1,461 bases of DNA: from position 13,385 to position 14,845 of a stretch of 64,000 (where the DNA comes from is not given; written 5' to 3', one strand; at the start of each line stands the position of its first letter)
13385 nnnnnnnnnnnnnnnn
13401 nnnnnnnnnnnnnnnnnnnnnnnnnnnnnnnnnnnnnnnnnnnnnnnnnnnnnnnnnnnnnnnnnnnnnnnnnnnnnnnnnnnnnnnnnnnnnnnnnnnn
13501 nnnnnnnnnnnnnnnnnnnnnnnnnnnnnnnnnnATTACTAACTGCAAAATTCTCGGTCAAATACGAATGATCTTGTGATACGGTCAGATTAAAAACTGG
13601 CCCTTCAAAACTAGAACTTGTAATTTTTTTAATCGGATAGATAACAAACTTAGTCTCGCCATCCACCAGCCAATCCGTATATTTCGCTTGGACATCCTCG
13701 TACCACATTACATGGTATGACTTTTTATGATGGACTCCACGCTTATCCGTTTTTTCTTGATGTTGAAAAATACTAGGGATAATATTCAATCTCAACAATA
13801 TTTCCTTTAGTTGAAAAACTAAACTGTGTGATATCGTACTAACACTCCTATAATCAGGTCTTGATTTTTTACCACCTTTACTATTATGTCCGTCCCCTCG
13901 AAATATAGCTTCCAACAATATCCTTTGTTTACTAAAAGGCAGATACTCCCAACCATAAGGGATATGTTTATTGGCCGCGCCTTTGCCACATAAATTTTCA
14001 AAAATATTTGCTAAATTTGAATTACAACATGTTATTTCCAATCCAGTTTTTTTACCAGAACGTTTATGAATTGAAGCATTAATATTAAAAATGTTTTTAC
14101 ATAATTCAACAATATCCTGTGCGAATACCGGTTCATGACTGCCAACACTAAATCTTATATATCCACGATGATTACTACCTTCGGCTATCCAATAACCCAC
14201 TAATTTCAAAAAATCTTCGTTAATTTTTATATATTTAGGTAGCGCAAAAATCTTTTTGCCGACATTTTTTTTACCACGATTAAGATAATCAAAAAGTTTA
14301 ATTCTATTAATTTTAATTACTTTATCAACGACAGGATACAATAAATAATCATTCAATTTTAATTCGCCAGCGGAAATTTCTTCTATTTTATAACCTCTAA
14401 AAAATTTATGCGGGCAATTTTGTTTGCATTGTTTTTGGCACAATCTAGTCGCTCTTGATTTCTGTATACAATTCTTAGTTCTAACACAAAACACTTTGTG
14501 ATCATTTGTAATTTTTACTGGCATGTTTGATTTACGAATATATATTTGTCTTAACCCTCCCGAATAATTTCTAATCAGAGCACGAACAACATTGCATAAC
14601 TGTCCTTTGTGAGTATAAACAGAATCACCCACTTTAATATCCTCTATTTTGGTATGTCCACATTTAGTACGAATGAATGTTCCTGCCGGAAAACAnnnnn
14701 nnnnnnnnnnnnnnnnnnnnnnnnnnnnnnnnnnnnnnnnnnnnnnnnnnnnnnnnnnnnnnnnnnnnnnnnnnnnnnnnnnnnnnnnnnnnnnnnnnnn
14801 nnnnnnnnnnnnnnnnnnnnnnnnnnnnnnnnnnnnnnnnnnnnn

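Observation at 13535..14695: Intein with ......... homing endonuclease inserted in the DnaG zinc-binding motif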

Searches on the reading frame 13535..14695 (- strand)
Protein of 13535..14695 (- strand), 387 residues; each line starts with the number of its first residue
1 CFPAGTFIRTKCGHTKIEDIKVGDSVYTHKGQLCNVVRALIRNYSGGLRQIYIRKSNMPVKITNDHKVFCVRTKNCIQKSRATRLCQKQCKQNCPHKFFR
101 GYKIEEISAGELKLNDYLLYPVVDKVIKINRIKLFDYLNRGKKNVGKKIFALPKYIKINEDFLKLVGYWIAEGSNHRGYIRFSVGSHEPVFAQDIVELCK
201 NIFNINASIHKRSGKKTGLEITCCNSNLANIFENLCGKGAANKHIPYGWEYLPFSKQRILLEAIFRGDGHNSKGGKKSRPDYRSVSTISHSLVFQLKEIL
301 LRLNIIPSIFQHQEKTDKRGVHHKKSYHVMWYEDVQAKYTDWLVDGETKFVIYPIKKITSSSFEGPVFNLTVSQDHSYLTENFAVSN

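Call 4: search_protein_families(library=ncbifam, proteins=[window:13535-14695:-], max_evalue=1)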
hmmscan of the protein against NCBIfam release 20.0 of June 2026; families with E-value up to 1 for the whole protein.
window:13535-14695:- (387 aa): 4 families
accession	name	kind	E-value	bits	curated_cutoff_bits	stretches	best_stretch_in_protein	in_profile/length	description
NF045703.1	rSAM_Tes_intein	exception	3.7e-16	58.1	1700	2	149-323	358-525/1040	tetraether lipid synthase Tes, intein-containing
NF011491.0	PRK14898.1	equivalog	1.2e-06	26.9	783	1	107-335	182-407/860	DNA-directed RNA polymerase subunit A''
NF038098.1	GyrA_w_intein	exception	6.5e-05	21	1850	1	219-325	298-402/1232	intein-containing DNA gyrase subunit A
TIGR01443.1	intein_Cterm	domain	0.077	13.3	15.6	1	366-386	1-22/24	intein C-terminal splicing region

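Call 5: find_homologous_proteins(query=window:13535-14695:-, max_evalue=0.00001)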
Query window:13535-14695:- (387 aa): 13 proteins with E <= 0.00001 among 2315 candidates.
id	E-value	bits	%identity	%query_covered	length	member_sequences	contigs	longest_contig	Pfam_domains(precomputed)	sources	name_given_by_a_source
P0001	3.5e-119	417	51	100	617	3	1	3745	PF08275.18,PF01807.26,PF14528.12,PF13403.12,PF14890.12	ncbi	ncbi:MAG: hypothetical protein DRP74_08615, partial [Candidatus Omnitrophota bacterium]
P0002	2.1e-114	401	54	87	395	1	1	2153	PF01807.26,PF14528.12,PF13403.12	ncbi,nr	ncbi:hypothetical protein KJ761_03530, partial [Patescibacteria group bacterium]|nr:hypothetical pro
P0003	1.4e-98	349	47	100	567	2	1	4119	PF08275.18,PF01807.26,PF14528.12,PF01079.26,PF13403.12,PF14890.12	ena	-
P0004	5.3e-91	324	43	100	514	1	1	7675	PF01807.26,PF14528.12,PF13403.12,PF14890.12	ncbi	ncbi:MAG: CHC2 zinc finger domain-containing protein, partial [Candidatus Omnitrophota bacterium]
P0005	1.4e-84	303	39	100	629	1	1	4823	PF08275.18,PF01807.26,PF14528.12,PF14890.12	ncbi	ncbi:MAG: CHC2 zinc finger domain-containing protein, partial [Candidatus Magasanikbacteria bacteriu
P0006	1.4e-72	263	39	94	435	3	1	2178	PF01807.26,PF14528.12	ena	-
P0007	5.4e-71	258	42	86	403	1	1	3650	PF01807.26,PF14528.12,PF14890.12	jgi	-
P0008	2.5e-68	249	37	100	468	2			PF01807.26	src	-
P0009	1.8e-52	197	52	48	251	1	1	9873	PF01807.26,PF01079.26,PF13403.12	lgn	-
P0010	4.4e-36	143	28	100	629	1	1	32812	PF14528.12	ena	-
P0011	8.1e-36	142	33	96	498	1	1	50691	PF05204.20,PF14528.12,PF01592.22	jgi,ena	-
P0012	6.0e-27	113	36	51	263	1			PF01807.26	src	-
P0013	4.3e-14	71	28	100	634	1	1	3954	PF00145.24,PF13403.12,PF14890.12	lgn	-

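Call 13: search_solved_structures(query=window:13535-14695:-, max_evalue=1, show_alignments=2)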
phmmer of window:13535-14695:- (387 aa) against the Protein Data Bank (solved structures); distinct sequences matched with E-value up to 1: 2.
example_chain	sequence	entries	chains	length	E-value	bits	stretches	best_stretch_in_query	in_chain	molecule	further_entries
2cw7_A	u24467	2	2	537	1e-08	38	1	150-281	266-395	Endonuclease PI-PkoII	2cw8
2lwy_A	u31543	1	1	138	0.24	13.8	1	2-71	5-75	BACTERIAL INTEIN-LIKE DOMAIN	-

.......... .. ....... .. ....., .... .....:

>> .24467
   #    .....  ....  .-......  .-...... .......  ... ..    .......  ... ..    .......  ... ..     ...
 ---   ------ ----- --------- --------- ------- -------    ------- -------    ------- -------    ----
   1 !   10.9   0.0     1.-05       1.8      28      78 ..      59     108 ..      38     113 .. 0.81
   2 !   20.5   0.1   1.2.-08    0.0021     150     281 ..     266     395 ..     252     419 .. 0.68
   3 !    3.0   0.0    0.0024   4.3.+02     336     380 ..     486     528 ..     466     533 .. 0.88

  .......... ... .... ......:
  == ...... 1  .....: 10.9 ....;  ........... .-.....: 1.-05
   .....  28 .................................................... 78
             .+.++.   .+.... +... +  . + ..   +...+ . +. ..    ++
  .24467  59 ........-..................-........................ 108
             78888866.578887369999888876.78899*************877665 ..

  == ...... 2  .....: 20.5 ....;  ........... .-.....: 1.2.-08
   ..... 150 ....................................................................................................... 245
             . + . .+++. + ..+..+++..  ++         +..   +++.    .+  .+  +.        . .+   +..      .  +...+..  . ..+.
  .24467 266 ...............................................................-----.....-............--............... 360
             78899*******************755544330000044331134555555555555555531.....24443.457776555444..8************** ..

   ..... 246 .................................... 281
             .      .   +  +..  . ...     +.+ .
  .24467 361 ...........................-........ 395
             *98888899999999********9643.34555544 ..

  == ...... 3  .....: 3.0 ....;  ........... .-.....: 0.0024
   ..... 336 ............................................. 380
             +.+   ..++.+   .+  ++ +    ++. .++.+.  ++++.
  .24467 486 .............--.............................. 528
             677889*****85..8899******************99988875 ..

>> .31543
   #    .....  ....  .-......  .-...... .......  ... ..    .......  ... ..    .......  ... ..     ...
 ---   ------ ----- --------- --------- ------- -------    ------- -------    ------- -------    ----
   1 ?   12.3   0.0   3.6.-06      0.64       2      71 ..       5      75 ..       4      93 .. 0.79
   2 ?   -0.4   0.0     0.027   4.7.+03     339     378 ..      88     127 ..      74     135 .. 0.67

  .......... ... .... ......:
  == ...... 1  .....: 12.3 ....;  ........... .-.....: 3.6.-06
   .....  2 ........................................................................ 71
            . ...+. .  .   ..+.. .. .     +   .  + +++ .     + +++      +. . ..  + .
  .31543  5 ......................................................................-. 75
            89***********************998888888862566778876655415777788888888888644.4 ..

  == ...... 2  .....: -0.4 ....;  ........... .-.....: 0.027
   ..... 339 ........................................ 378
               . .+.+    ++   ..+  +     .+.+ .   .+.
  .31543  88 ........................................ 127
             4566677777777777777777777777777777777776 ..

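Call 17: find_homologous_proteins(query=A1, max_evalue=0.001)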
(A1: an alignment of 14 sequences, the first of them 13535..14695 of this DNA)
Query A1 (14 sequences) (387 aa, profile of the alignment): 22 proteins with E <= 0.001 among 5006 candidates.
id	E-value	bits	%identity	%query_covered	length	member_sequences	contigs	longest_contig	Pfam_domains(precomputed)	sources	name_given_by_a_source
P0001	5.0e-168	577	51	100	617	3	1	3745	PF08275.18,PF01807.26,PF14528.12,PF13403.12,PF14890.12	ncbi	ncbi:MAG: hypothetical protein DRP74_08615, partial [Candidatus Omnitrophota bacterium]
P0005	1.7e-167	575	39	100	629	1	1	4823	PF08275.18,PF01807.26,PF14528.12,PF14890.12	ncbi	ncbi:MAG: CHC2 zinc finger domain-containing protein, partial [Candidatus Magasanikbacteria bacteriu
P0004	5.3e-163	561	43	100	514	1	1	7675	PF01807.26,PF14528.12,PF13403.12,PF14890.12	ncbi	ncbi:MAG: CHC2 zinc finger domain-containing protein, partial [Candidatus Omnitrophota bacterium]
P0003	1.4e-154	533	47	100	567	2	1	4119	PF08275.18,PF01807.26,PF14528.12,PF01079.26,PF13403.12,PF14890.12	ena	-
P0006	6.7e-151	521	39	94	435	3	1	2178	PF01807.26,PF14528.12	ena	-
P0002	8.3e-151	520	54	87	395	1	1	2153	PF01807.26,PF14528.12,PF13403.12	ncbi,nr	ncbi:hypothetical protein KJ761_03530, partial [Patescibacteria group bacterium]|nr:hypothetical pro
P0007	4.8e-142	492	42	86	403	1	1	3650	PF01807.26,PF14528.12,PF14890.12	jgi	-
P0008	7.1e-139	481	37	100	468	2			PF01807.26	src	-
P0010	2.0e-120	420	28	100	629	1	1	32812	PF14528.12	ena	-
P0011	3.7e-117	410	33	96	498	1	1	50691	PF05204.20,PF14528.12,PF01592.22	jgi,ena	-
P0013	1.5e-89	319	28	100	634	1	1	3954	PF00145.24,PF13403.12,PF14890.12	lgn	-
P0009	3.2e-81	291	52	48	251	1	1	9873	PF01807.26,PF01079.26,PF13403.12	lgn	-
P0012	2.5e-76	275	36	51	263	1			PF01807.26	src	-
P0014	7.7e-53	198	49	41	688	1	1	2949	PF08275.18,PF13155.13,PF01807.26,PF13662.13,PF10410.15,PF01751.29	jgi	-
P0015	8.3e-52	194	67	35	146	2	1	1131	PF14528.12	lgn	-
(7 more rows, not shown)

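Call 20: find_related_loci(query=A1, collection=genome_contigs, flank=4000)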
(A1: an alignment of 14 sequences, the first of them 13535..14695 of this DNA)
Query A1 (387 aa) in genome_contigs; peptide patterns used: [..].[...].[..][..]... (x = any residue, [..] = any of these).
125 stretches matched a pattern; 84 encode a relative of the query (tblastn E <= 1e-3); the best 80 are kept; 80 distinct loci.
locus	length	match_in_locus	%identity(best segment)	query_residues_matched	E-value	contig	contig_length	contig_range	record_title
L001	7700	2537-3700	60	1-387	6e-156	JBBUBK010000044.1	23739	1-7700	MAG: Patescibacteria group bacterium isolate H52-bin026_1 H52_bin026_1_000000000044, whole genome shotgun sequence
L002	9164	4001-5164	57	1-387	7e-151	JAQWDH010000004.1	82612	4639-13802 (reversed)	MAG: Patescibacteria group bacterium isolate STF2_47 NODE_478_length_82612_cov_8.589368_Sandtown_F2, whole genome shotgu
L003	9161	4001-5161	53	1-387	7e-134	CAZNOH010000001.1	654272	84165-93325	MAG TPA_asm: uncultured Candidatus Saccharibacteria bacterium isolate SRP302447_co1_146 genome assembly, contig: NODE_19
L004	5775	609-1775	52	1-387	7e-132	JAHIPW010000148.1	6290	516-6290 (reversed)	MAG: bacterium isolate KR13_S3.mb.88 KR13_S3.mb.88_k141_534549, whole genome shotgun sequence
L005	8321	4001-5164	53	1-387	4e-130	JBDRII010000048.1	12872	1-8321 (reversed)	MAG: Patescibacteria group bacterium isolate MEGAHIT-group-1.58 k141_186391, whole genome shotgun sequence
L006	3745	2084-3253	51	1-387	1e-128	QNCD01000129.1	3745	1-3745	MAG: Candidatus Omnitrophota bacterium isolate B70_G16 B70_Guay16_scaffold_30683, whole genome shotgun sequence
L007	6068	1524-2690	49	1-387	5e-124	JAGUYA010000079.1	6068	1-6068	MAG: Candidatus Omnitrophota bacterium isolate DeMMO4_14 c_000000000512, whole genome shotgun sequence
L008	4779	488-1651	51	1-387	3e-124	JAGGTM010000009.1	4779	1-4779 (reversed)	MAG: bacterium isolate AUK048 PB_MBMC_002_c_000000000092, whole genome shotgun sequence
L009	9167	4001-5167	49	1-387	4e-123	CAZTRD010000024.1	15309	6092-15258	MAG TPA_asm: uncultured Candidatus Saccharibacteria bacterium isolate SRP178699_co1_515 genome assembly, contig: NODE_49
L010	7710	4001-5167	48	1-387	3e-123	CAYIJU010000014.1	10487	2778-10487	MAG TPA_asm: uncultured Candidatus Saccharibacteria bacterium isolate ERP119705_co20_288 genome assembly, contig: NODE_7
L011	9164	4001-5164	49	1-387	2e-122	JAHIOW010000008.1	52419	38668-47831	MAG: Candidatus Omnitrophota bacterium isolate KR13_S3.mb.28 KR13_S3.mb.28_k141_62526, whole genome shotgun sequence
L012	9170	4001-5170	51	1-387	4e-122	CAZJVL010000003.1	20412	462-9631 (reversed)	MAG TPA_asm: uncultured Candidatus Saccharibacteria bacterium isolate binchicken_co173_194 genome assembly, contig: NODE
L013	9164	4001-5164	49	1-387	7e-122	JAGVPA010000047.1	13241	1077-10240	MAG: bacterium isolate DeMMO3_36 c_000000051590, whole genome shotgun sequence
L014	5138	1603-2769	49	1-387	1e-121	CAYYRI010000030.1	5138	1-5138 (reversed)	MAG TPA_asm: uncultured Candidatus Saccharibacteria bacterium isolate SRP118108_co5_558 genome assembly, contig: NODE_21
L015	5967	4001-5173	50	1-387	6e-121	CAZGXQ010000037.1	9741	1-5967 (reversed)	MAG TPA_asm: uncultured Candidatus Saccharibacteria bacterium isolate binchicken_co25_108 genome assembly, contig: k141_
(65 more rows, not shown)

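Call 23: predict_structure(alignment_id=A1)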
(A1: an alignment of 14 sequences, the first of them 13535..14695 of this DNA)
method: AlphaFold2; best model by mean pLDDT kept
length: 387 residues; sequences in the alignment: 14
mean_pLDDT: 87.3   pTM: 0.87
mean pLDDT of the five models: 87.3, 86.3, 85.9, 85.6, 84.8
residues with pLDDT >= 90: 276; 70-90: 58; 50-70: 27; < 50: 26
segments of 3 or more residues with pLDDT < 50: 75-98
pLDDT, mean of each block of 10 residues (from residue 1): 96 94 96 96 97 92 96 56 41 43 86 91 92 89 66 94 98 87 93 97 95 86 92 93 94 97 95 63 92 96 92 93 93 63 86 92 97 94 93
secondary structure, 60 per line:
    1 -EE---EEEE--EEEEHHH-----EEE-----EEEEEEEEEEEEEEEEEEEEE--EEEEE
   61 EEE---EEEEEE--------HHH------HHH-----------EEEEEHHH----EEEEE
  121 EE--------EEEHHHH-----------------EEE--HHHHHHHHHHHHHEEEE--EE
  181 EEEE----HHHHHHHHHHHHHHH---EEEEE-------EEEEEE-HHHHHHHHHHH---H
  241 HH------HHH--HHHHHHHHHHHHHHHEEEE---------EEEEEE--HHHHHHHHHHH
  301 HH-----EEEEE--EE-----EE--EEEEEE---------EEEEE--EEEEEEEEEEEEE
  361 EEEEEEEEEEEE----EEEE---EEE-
elements in order: E7-10 E13-16 E25-27 E33-53 E56-63 E67-72 E104-108 E116-122 E131-133 H134-137 E155-157 H160-172 E173-176 E179-184 H189-203 E207-211 E219-224 H226-236 H254-268 E269-272 E282-287 H290-302 E308-312 E326-331 E341-345 E348-372 E377-380 E384-386

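Call 30: fold_search(model_id=the predicted structure, library=pdb)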
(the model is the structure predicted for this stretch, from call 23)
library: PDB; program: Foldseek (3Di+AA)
matches with E <= 10: 595; with E <= 0.001: 41
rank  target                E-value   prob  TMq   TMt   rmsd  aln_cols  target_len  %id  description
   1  7qsu                  5.0e-21  1.00  0.68  0.72   5.2       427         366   17  Crystal structure of homing endonuclease-associated TliVMA intein (C1A, d333-339) (released 2022-03-30)
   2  7qss                  1.5e-19  1.00  0.69  0.63   5.8       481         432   15  Crystal structure of homing endonuclease-associated TliVMA intein (C1A) (released 2022-03-30)
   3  1vde_A                2.9e-18  1.00  0.55  0.51   8.9       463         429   15  PI-SCEI, A HOMING ENDONUCLEASE WITH PROTEIN SPLICING ACTIVITY (released 1998-04-08)
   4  1ef0_A                5.1e-18  1.00  0.54  0.51   9.4       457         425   15  CRYSTAL STRUCTURE OF PI-SCEI MINIPRECURSOR (released 2000-06-07)
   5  1vde_B                7.5e-18  1.00  0.54  0.50   9.2       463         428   17  PI-SCEI, A HOMING ENDONUCLEASE WITH PROTEIN SPLICING ACTIVITY (released 1998-04-08)
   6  1jva_B                9.9e-18  1.00  0.54  0.49   9.3       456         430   15  CRYSTAL STRUCTURE OF THE VMA1-DERIVED ENDONUCLEASE BEARING THE N AND C EXTEIN PROPEPTIDES (released 2002-08-29)
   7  1lws_A                5.7e-17  1.00  0.53  0.49   9.0       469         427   16  Crystal structure of the intein homing endonuclease PI-SceI bound to its recognition sequence (released 2002-09-27)
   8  7qst                  1.5e-16  1.00  0.60  0.63   6.3       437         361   15  Crystal structure of homing endonuclease-associated PhoVMA intein (C1A) (released 2022-03-30)
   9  1dfa                  1.6e-16  1.00  0.53  0.51   9.1       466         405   15  CRYSTAL STRUCTURE OF PI-SCEI IN C2 SPACE GROUP (released 1999-12-08)
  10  1jva_A                2.0e-16  1.00  0.54  0.50   9.2       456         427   15  CRYSTAL STRUCTURE OF THE VMA1-DERIVED ENDONUCLEASE BEARING THE N AND C EXTEIN PROPEPTIDES (released 2002-08-29)
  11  1lwt_A                2.1e-16  1.00  0.54  0.49   8.8       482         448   16  Crystal structure of the intein homing endonuclease PI-SceI bound to its substrate DNA (Ca2+ free) (released 2002-09-27)
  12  1um2_B                2.8e-16  1.00  0.55  0.51   8.9       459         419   15  Crystal Structure of the Vma1-Derived Endonuclease with the Ligated Extein Segment (released 2004-09-22)
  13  2cw7                  3.1e-16  1.00  0.61  0.46   9.3       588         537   13  Crystal structure of intein homing endonuclease II (released 2006-04-18)
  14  1um2_A                1.0e-15  1.00  0.54  0.51   8.6       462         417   16  Crystal Structure of the Vma1-Derived Endonuclease with the Ligated Extein Segment (released 2004-09-22)
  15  1ef0_B                3.1e-14  1.00  0.52  0.52   8.9       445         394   15  CRYSTAL STRUCTURE OF PI-SCEI MINIPRECURSOR (released 2000-06-07)
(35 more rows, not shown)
